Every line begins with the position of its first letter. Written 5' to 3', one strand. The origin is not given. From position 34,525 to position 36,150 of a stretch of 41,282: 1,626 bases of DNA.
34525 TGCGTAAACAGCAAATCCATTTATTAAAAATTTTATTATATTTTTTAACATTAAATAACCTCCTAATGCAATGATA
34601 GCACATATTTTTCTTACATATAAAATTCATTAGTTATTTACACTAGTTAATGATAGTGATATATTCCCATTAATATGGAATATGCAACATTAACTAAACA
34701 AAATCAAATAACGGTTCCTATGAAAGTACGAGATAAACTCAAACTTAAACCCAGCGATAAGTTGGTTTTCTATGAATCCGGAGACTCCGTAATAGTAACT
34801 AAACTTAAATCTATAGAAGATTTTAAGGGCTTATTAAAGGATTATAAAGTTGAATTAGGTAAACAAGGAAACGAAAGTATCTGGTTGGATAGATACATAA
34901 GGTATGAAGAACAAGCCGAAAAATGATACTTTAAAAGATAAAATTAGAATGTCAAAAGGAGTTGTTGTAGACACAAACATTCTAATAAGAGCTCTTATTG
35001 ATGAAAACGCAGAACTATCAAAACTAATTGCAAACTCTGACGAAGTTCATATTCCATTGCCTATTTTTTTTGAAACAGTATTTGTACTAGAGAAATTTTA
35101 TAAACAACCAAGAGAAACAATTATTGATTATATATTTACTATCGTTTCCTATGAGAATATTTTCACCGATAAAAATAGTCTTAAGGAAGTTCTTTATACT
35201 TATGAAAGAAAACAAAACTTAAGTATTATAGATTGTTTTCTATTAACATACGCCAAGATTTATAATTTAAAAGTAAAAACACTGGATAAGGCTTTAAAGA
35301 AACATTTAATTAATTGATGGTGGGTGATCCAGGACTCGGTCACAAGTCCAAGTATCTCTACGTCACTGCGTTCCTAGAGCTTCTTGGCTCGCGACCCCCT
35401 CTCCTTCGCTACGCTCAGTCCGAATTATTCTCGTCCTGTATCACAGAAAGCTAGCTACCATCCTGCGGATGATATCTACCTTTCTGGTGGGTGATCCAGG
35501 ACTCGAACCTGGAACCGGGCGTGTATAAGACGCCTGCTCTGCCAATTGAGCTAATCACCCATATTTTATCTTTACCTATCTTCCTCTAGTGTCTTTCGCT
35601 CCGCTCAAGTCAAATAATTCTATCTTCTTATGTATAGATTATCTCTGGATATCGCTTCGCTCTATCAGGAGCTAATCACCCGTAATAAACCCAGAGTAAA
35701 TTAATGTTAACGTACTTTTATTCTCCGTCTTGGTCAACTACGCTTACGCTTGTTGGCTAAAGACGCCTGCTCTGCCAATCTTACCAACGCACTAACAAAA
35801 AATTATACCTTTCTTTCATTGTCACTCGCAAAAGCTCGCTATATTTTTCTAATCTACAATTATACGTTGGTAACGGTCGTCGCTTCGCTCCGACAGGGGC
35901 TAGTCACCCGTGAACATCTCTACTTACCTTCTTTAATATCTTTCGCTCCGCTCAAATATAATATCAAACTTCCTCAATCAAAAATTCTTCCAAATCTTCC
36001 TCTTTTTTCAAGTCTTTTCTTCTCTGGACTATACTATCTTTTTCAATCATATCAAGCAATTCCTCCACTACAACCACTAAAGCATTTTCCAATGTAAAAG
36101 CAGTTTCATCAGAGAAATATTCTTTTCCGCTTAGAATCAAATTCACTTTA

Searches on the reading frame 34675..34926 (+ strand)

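Call 70: search_protein_families(library=pfam, proteins=[window:34675-34926:+], max_evalue=0.01)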
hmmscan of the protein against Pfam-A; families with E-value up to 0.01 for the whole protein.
window:34675-34926:+ (83 aa): 2 families
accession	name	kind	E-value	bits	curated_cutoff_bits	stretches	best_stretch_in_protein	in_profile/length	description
PF04014.23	MazE_antitoxin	-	9.2e-08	32.4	24.7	1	5-47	3-46/48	Antidote-toxin recognition MazE, bacterial antitoxin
PF15937.10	PrlF_antitoxin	-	6.3e-07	29.9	32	1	4-49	2-48/99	prlF antitoxin for toxin YhaV_toxin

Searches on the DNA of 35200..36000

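Call 54: search_rna_families(source=window, start=35200, end=36000, threshold=evalue, max_evalue=10, show_alignments=4)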
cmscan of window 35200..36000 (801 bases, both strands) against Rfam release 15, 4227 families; matches with E-value up to 10: 4.
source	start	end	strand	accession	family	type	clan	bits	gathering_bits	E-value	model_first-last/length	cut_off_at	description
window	35488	35560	-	RF00005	tRNA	Gene; tRNA;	CL00001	67.2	29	2.3e-14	1-71/71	no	tRNA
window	35263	35307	+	RF01764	azaaromatic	Cis-reg; riboswitch;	-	17.2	45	6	1-101/101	no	azaaromatic riboswitch aptamer (yjdF RNA)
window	35625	35697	-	RF02275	Hammerhead_HH9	Gene; ribozyme;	CL00010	14.3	52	2.6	1-77/77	no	Hammerhead ribozyme HH9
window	35536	35557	-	RF02475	GlsR6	Gene; snRNA; snoRNA; CD-box;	-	11.6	75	7.3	38-59/59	no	Small nucleolar RNA GlsR6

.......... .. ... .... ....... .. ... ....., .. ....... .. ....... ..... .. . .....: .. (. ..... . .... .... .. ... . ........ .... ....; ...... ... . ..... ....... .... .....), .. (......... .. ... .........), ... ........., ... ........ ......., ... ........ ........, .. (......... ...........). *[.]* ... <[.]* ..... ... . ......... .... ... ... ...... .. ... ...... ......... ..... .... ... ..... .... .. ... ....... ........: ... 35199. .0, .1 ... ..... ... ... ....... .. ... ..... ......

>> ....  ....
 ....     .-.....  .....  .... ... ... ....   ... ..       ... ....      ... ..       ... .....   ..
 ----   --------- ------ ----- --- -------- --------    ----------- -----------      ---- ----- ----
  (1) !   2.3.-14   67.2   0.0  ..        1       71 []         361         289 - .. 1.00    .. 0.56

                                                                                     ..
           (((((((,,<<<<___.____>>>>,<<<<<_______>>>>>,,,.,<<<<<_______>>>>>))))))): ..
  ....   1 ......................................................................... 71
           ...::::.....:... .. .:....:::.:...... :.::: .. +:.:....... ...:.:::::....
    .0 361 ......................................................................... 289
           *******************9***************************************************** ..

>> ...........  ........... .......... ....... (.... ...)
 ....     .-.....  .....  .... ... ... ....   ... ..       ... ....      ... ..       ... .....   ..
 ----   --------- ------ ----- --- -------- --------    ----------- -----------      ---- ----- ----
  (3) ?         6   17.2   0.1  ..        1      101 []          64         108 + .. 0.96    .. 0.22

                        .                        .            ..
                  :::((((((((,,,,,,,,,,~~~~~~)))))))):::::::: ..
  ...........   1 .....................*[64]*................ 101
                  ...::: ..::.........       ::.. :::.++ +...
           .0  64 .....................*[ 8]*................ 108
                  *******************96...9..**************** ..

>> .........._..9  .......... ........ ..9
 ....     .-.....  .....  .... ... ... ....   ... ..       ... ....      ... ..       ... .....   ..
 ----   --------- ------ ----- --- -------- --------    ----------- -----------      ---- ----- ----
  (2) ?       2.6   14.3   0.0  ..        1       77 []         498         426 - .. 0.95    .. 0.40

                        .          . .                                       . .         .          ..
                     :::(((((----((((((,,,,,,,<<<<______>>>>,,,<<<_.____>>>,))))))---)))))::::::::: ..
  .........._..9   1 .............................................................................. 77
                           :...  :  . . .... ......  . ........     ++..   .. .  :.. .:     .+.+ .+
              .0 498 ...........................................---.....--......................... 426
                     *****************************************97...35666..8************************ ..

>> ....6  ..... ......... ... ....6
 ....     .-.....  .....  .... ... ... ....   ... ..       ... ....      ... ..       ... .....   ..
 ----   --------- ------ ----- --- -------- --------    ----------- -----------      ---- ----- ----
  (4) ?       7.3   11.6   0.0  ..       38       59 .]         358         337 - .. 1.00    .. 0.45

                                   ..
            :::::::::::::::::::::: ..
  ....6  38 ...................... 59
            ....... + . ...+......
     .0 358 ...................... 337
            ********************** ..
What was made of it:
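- Tried and rejected: A hammerhead-like hit in the tRNA-Ile leader was rejected as chance (call 54).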
